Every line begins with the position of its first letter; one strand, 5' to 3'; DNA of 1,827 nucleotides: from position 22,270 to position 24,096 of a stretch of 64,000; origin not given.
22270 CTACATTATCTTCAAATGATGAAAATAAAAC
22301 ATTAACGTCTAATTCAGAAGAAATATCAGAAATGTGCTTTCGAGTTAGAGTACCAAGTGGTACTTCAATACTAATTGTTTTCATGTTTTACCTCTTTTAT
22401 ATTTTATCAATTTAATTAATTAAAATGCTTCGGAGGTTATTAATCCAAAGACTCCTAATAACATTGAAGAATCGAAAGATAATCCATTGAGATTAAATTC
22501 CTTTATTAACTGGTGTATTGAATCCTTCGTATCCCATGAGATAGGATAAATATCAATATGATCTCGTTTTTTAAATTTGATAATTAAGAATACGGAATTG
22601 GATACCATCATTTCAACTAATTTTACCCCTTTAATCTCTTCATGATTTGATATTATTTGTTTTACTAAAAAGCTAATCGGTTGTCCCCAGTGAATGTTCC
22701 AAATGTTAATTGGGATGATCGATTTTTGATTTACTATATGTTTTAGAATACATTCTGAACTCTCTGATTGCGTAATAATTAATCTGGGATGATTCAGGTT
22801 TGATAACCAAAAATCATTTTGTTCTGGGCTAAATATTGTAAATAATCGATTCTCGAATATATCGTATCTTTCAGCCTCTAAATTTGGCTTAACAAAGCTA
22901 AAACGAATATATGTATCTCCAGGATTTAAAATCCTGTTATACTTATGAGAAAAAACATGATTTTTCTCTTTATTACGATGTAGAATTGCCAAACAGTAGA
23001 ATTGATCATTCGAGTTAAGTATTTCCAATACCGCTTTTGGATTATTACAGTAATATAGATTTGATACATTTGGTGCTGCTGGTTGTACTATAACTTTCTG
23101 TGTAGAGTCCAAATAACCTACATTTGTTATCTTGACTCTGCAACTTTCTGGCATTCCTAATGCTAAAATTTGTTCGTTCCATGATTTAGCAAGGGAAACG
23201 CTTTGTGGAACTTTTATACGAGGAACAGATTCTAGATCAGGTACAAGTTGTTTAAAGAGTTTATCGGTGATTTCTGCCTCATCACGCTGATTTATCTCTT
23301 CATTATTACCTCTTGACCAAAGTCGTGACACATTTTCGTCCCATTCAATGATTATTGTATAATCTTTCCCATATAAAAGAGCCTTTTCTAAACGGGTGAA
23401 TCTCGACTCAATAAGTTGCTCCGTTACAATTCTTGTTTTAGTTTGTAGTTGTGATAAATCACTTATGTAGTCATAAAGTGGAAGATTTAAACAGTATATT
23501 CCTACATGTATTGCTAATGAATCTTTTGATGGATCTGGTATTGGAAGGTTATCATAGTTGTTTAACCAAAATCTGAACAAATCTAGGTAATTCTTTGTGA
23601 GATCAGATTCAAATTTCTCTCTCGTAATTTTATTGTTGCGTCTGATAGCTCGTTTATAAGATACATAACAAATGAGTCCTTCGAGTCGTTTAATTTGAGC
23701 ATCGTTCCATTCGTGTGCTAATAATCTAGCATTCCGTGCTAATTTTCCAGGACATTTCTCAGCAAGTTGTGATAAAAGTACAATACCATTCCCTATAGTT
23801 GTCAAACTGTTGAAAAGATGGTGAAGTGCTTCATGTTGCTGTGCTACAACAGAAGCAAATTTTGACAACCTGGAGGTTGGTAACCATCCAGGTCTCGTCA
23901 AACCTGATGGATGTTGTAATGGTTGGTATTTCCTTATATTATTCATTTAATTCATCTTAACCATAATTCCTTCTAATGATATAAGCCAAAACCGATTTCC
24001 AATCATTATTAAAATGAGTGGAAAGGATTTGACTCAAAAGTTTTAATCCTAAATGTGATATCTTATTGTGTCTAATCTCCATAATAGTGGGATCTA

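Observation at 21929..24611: Orphan three-gene operon: TIR/NDT-like enzyme + 508-aa unknown + small single-TM protein (best candidate for an undescribed system)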

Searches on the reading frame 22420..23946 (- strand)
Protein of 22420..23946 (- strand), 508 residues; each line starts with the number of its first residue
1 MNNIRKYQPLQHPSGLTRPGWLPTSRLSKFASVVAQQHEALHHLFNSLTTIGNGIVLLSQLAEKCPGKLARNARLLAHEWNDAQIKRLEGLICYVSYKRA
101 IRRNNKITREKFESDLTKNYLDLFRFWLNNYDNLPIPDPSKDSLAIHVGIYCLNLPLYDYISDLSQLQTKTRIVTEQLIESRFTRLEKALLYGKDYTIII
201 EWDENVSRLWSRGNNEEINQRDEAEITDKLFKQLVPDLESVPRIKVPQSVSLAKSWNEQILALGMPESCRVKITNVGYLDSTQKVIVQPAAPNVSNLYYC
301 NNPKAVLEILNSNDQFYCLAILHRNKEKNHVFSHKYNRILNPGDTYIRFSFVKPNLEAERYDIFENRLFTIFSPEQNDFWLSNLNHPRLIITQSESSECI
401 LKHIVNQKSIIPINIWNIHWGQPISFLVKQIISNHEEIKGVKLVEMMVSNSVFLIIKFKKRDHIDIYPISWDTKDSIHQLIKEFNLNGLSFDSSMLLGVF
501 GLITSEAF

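Call 3: search_protein_families(library=pfam, proteins=[window:22420-23946:-], max_evalue=1)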
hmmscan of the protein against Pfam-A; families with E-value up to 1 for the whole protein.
window:22420-23946:- (508 aa): 0 families

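Call 4: search_protein_families(library=padloc, proteins=[window:22420-23946:-], max_evalue=1)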
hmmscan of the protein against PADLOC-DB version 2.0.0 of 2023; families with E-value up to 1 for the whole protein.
window:22420-23946:- (508 aa): 0 families

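Call 5: search_protein_families(library=ncbifam, proteins=[window:22420-23946:-], max_evalue=1)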
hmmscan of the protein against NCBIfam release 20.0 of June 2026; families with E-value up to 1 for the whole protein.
window:22420-23946:- (508 aa): 1 family
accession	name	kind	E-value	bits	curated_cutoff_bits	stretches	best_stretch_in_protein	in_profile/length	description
NF033129.1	macro_glyco_Mgt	subfamily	0.15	11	700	1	72-130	110-166/393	macrolide-inactivating glycosyltransferase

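Call 7: find_homologous_proteins(query=window:22420-23946:-)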
Query window:22420-23946:- (508 aa): 2 proteins with E <= 0.001 among 8000 candidates.
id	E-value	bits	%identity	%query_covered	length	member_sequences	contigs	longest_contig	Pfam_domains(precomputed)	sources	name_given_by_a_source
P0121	0.0e+0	1160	100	100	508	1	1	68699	-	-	-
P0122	1.2e-65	240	45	53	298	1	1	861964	-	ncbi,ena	-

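Call 10: find_encoding_contigs(protein=P0122, flank=8000, max_places=2)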
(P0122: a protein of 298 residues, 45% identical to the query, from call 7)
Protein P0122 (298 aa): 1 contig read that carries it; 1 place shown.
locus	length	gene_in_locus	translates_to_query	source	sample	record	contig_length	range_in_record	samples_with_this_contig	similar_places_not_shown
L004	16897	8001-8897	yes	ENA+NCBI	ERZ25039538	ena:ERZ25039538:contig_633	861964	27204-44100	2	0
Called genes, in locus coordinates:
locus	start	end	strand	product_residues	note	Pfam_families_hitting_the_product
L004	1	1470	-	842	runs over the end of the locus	PF00270:DEAD, PF22527:DEXQc_Suv3, PF00271:Helicase_C (weak), PF12029:DUF3516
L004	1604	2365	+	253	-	PF00106:adh_short, PF08659:KR, PF13561:adh_short_C2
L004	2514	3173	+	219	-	PF13560:HTH_31, PF01381:HTH_3, PF07883:Cupin_2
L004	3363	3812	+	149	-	PF13407:Peripla_BP_4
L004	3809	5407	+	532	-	PF00005:ABC_tran, PF13304:AAA_21 (faint), PF00005:ABC_tran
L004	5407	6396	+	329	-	PF02653:BPD_transp_2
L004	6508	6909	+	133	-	-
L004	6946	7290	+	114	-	-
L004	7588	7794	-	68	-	-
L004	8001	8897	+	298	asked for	-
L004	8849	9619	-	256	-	PF01609:DDE_Tnp_1, PF13359:DDE_Tnp_4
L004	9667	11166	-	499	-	PF20042:DUF6444, PF03050:DDE_Tnp_IS66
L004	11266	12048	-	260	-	PF13613:HTH_Tnp_4, PF13359:DDE_Tnp_4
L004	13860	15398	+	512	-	-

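Call 28: search_protein_representatives(protein=window:22420-23946:-)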
Query: 508 residues. Proteins with E-value up to 0.001 (for the whole library): 18; up to 1e-10: 16; up to 1e-30: 15. The best 18 are listed.
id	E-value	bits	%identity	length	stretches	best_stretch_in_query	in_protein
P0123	8.4e-154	529.3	49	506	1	6-508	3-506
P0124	3.0e-120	418.6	41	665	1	5-508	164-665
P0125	1.7e-113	396.3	38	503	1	12-505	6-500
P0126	4.0e-113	395.1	39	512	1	11-505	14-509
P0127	1.5e-111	389.9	39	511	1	12-506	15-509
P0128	2.7e-111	389.1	42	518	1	11-477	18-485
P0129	2.8e-108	379.1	38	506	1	8-508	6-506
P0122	3.9e-66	240.1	45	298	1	14-282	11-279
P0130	4.6e-57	210.2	29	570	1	11-482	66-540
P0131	7.9e-55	202.8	30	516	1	4-444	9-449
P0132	4.9e-53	196.9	29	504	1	9-508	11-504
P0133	1.2e-47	179.1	28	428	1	77-508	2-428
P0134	9.7e-47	176.1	30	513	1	11-483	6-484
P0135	1.3e-46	175.7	30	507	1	19-458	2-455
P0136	2.6e-34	135.1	30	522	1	12-455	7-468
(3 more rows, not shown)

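Call 30: find_homologous_proteins(query=A2)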
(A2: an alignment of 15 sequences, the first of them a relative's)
Query A2 (15 sequences) (508 aa, profile of the alignment): 2 proteins with E <= 0.001 among 8000 candidates.
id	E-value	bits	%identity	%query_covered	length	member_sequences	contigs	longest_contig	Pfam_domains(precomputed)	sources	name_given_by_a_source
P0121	8.5e-205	699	100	100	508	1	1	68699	-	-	-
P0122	5.6e-101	357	45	53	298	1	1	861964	-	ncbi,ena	-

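Call 32: find_encoding_contigs(protein=P0123, flank=6000, max_places=3)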
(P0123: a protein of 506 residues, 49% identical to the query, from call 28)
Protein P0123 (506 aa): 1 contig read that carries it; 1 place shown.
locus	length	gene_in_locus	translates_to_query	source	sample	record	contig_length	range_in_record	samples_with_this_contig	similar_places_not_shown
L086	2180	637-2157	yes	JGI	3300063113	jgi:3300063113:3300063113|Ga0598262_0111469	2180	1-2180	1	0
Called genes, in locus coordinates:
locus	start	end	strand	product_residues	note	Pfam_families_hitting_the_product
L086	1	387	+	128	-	?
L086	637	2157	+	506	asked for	-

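Call 35: find_encoding_contigs(protein=P0124, flank=6000, max_places=3)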
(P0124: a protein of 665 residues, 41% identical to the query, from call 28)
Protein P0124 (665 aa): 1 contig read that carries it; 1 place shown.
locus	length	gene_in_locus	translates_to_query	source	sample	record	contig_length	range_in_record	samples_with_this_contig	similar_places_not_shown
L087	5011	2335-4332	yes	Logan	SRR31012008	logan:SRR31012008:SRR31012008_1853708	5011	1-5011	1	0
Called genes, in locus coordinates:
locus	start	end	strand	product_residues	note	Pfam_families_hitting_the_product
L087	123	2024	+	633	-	PF13676:TIR_2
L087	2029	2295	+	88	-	PF12161:HsdM_N (weak)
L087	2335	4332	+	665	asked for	-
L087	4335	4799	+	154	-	-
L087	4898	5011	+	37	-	?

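Call 36: find_encoding_contigs(protein=P0125, flank=6000, max_places=3)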
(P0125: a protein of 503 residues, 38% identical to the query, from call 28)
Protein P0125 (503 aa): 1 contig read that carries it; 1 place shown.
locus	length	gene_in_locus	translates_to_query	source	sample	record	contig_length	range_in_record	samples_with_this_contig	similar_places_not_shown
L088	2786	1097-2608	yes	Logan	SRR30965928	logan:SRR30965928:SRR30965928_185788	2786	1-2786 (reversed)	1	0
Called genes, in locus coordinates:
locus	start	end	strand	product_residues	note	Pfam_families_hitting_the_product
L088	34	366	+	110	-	-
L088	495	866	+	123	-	-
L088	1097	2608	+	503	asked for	-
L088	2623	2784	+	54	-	?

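Call 37: find_encoding_contigs(protein=P0126, flank=6000, max_places=3)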
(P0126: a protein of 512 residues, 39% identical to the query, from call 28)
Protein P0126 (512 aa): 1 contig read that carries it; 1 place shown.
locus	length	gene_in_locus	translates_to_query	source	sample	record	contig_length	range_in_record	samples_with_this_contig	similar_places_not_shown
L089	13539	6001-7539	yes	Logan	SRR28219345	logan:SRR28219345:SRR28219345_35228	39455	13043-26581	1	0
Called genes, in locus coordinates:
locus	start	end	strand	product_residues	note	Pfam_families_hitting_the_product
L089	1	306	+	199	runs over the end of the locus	-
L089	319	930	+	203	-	PF00149:Metallophos, PF12850:Metallophos_2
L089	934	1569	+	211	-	-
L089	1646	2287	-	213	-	PF00239:Resolvase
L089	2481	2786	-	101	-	-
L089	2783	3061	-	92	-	-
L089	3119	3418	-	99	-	-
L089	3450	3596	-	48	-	-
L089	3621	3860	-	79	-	-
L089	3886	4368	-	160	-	-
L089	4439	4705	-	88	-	-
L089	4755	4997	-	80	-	-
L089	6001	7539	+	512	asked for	-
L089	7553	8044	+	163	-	-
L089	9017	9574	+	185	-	PF00565:SNase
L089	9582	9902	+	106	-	-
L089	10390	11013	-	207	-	-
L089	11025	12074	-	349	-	PF03235:GmrSD_N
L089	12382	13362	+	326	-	PF09572:RE_XamI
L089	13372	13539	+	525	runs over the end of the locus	PF07669:Eco57I, PF22837:M_Eco57I_C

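Call 39: search_protein_families(library=pfam, proteins=[L087:123-2024:+, L087:2029-2295:+, L088:34-366:+, L088:495-866:+, L086:1-387:+, L087:4335-4799:+, L089:7553-8044:+, P0124, P0130], max_evalue=0.1)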
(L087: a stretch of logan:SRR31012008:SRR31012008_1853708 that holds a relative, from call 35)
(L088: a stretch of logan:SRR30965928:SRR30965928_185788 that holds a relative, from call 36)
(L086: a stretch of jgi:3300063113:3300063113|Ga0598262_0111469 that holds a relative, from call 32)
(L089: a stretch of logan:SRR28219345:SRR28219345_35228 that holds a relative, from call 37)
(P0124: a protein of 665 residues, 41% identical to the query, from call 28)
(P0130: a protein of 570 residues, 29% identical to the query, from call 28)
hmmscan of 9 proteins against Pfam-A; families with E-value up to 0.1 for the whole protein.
L087:123-2024:+ (633 aa): 2 families
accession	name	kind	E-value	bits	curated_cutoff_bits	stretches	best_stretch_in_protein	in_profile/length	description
PF13676.11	TIR_2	-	2.5e-19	70.4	28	1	503-623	1-119/122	TIR domain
PF01582.25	TIR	-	0.0001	22.6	21.3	1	501-596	2-95/179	TIR domain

L087:2029-2295:+ (88 aa): 1 family
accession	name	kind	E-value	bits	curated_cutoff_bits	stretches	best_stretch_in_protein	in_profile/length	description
PF12161.14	HsdM_N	-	1.1e-06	29.7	24.5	1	16-84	3-80/135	HsdM N-terminal domain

L088:34-366:+ (110 aa): 0 families

L088:495-866:+ (123 aa): 0 families

L086:1-387:+ (128 aa): 0 families

L087:4335-4799:+ (154 aa): 1 family
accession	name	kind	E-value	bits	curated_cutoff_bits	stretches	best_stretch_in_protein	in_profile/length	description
PF01618.21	MotA_ExbB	-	0.086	13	22.9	0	43-84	42-83/127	MotA/TolQ/ExbB proton channel family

L089:7553-8044:+ (163 aa): 1 family
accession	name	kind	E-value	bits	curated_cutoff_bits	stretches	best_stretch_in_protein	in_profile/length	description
PF01590.32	GAF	-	0.045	14.7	22.4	1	80-151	2-76/133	GAF domain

P0124 (665 aa): 0 families

P0130 (570 aa): 2 families
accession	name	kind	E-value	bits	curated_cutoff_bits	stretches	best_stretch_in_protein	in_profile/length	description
PF24042.1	DUF7351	-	0.012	15.9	31.2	1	7-36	3-32/177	Domain of unknown function (DUF7351)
PF24441.1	DUF7560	-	0.037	14.2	27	0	1-19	1-19/44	Family of unknown function (DUF7560)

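Call 40: find_encoding_contigs(protein=P0127, flank=6000, max_places=3)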
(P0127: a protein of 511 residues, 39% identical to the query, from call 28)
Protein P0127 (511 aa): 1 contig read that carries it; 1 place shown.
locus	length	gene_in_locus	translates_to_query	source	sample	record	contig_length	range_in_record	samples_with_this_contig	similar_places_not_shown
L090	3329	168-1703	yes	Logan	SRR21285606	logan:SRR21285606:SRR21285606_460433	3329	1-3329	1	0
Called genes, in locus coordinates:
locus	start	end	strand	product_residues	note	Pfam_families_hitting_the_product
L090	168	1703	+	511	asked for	-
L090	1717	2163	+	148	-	-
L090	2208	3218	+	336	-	PF00589:Phage_integrase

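Call 41: find_encoding_contigs(protein=P0129, flank=6000, max_places=3)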
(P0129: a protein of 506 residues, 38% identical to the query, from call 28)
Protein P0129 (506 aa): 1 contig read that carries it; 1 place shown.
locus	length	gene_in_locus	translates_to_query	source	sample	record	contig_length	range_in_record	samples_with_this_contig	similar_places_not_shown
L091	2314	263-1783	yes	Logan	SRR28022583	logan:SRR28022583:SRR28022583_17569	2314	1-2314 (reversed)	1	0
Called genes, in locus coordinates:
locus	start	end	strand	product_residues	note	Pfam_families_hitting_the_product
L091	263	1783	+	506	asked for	-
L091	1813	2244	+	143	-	-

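Call 42: find_encoding_contigs(protein=P0130, flank=6000, max_places=3)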
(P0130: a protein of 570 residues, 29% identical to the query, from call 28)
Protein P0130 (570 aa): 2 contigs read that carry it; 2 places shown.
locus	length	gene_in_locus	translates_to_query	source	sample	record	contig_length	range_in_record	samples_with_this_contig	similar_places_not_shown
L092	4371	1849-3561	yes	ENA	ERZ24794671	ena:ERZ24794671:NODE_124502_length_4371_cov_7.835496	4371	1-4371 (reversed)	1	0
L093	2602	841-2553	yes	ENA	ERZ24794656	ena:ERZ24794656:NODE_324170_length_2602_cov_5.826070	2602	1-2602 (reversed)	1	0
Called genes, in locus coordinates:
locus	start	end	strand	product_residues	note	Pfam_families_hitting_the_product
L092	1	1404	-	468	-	?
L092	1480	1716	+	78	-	PF13560:HTH_31, PF01381:HTH_3, PF13443:HTH_26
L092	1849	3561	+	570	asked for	-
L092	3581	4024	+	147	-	-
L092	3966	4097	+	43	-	-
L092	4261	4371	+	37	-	?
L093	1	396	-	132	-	?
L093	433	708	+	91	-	PF13560:HTH_31, PF01381:HTH_3, PF13443:HTH_26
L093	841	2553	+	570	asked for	-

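Call 43: find_encoding_contigs(protein=P0132, flank=6000, max_places=3)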
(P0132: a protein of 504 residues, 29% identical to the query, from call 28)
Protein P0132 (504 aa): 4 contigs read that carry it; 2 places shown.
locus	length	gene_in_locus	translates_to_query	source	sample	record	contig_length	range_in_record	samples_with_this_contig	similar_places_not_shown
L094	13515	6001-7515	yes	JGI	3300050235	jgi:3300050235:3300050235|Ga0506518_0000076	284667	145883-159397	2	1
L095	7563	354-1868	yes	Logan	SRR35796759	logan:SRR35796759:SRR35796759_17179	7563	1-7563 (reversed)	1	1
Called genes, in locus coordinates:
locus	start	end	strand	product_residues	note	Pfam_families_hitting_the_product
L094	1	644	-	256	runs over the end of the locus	PF01135:PCMT, PF01209:Ubie_methyltran, PF02353:CMAS (weak), PF13489:Methyltransf_23, PF13847:Methyltransf_31, PF08241:Methyltransf_11, PF08242:Methyltransf_12, PF13649:Methyltransf_25, +3 more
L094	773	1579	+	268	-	-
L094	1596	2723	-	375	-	PF21320:WHD_Rv2258c, PF13489:Methyltransf_23 (weak), PF05175:MTS (weak), PF08241:Methyltransf_11, PF08242:Methyltransf_12, PF13649:Methyltransf_25, PF13847:Methyltransf_31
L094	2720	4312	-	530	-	PF13487:HD_5, PF01966:HD, PF00196:GerE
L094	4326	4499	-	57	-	PF06348:DUF1059 (weak)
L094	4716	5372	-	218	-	PF01625:PMSR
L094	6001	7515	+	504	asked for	-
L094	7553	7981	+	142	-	-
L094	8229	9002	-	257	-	PF01026:TatD_DNase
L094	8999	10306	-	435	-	-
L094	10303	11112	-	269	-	-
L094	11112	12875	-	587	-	PF07693:KAP_NTPase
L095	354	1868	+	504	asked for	-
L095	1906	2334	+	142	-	-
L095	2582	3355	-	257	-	PF01026:TatD_DNase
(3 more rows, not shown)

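Call 55: predict_structure(alignment_id=A2)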
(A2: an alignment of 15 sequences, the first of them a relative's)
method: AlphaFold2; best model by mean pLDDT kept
length: 508 residues; sequences in the alignment: 15
mean_pLDDT: 88.9   pTM: 0.87
mean pLDDT of the five models: 88.9, 88.8, 88.7, 88.7, 87.3
residues with pLDDT >= 90: 345; 70-90: 139; 50-70: 12; < 50: 12
segments of 3 or more residues with pLDDT < 50: 1-12
pLDDT, mean of each block of 10 residues (from residue 1): 30 64 84 87 94 95 94 94 91 94 86 85 92 92 95 95 93 94 93 80 93 89 92 93 91 97 94 84 90 81 94 94 86 80 92 88 90 89 92 84 82 93 93 95 90 95 94 92 93 93 85
secondary structure, 60 per line:
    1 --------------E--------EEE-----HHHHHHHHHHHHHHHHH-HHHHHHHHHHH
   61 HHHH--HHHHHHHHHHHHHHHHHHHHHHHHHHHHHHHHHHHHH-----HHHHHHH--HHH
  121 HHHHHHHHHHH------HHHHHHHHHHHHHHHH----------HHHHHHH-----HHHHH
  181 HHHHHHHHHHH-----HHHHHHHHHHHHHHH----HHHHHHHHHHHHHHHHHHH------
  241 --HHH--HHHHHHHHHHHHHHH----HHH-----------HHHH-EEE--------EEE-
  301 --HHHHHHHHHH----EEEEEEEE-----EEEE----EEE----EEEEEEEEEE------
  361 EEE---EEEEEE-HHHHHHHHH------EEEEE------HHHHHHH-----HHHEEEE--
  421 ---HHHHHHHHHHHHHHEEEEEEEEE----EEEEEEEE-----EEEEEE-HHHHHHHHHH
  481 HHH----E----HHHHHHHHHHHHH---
elements in order: E24-26 H32-48 H50-64 H67-103 H109-115 H118-131 H138-153 H164-170 H176-191 H197-211 H216-234 H248-262 H281-284 E286-288 E297-299 H303-312 E317-324 E330-333 E338-340 E345-354 E361-363 E367-372 H374-382 E389-393 H400-406 E415-418 H424-437 E438-446 E451-458 E464-469 H471-483 H493-505

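Call 59: fold_search(model_id=the predicted structure, library=pdb)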
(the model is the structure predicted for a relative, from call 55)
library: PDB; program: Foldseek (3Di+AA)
matches with E <= 10: 509; with E <= 0.001: 0
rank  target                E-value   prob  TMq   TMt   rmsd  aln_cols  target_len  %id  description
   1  5olk_B                3.1e-01  0.07  0.08  0.10  22.2       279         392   10  Crystal structure of the ATP-cone-containing NrdB from Leeuwenhoekiella blandensis (released 2018-01-10)
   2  7ohr_k                4.0e-01  0.75  0.11  0.51   5.3        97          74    9  Nog1-TAP associated immature ribosomal particle population E from S. cerevisiae (released 2021-11-10)
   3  3tvv_B                5.4e-01  0.16  0.10  0.20  13.7       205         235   11  Structure of the tandem PH domains of Rtt106 (residues 68-315) (released 2012-02-01)
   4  3t1o_A                5.4e-01  0.09  0.12  0.23  15.0       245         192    8  MglA bound to GDP (released 2011-08-31)
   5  9y59_A                5.6e-01  0.16  0.12  0.24  16.2       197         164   13  Crystal structure of CSD20f3B, a designed switching binder to CSD20f3A (released 2025-09-17)
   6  8d9h_E                6.2e-01  0.03  0.09  0.08  27.1       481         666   10  gRAMP-TPR-CHAT match PFS target RNA(Craspase) (released 2023-06-14)
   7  1y8c                  6.5e-01  0.07  0.07  0.12  23.2       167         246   10  Crystal structure of a S-adenosylmethionine-dependent methyltransferase from Clostridium acetobutylicum ATCC 824 (released 2004-12-28)
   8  7pzy_AL               6.9e-01  0.54  0.11  0.52   5.3        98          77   10  Structure of the vacant Candida albicans 80S ribosome (released 2022-05-18)
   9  5ymx_A                6.9e-01  0.08  0.12  0.23  15.0       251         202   10  Myxococcus xanthus MglA in GDP bound conformation (released 2018-10-24)
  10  7kjh_C                7.2e-01  0.01  0.05  0.08  19.9       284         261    7  Plasmodium falciparum protein Pf12p bound to nanobody B9 (released 2021-02-03)
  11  8h6a                  7.9e-01  0.06  0.09  0.11  16.6       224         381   10  Crystal structure of AtHPPD complexed with YH21477 (released 2023-10-18)
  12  8oh6_CF               8.3e-01  0.44  0.11  0.49   5.7        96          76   10  Crystal structure of the Candida albicans 80S ribosome in complex with Paromomycin (500umol) (released 2024-10-02)
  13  3t1v_C                8.3e-01  0.09  0.12  0.24  13.7       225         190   10  MglA bound to GDP in P2(1) tetrameric arrangement (released 2011-08-31)
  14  2p25                  8.8e-01  0.14  0.09  0.30  15.6       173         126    8  The crystal structure of the glyoxalase family protein from Enterococcus faecalis (released 2007-04-03)
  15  3l7t_A                8.8e-01  0.10  0.10  0.27  14.4       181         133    9  Crystal structure of SMU.1112c (released 2010-12-29)
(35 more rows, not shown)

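Call 61: search_solved_structures(query=A2, max_evalue=10, show_alignments=3)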
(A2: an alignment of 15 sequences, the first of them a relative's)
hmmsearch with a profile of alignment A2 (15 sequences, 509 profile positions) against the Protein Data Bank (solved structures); distinct sequences matched with E-value up to 10: 1.
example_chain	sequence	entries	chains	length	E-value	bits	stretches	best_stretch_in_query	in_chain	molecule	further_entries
3ndy_E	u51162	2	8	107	1.3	10.7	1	391-434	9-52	Endoglucanase D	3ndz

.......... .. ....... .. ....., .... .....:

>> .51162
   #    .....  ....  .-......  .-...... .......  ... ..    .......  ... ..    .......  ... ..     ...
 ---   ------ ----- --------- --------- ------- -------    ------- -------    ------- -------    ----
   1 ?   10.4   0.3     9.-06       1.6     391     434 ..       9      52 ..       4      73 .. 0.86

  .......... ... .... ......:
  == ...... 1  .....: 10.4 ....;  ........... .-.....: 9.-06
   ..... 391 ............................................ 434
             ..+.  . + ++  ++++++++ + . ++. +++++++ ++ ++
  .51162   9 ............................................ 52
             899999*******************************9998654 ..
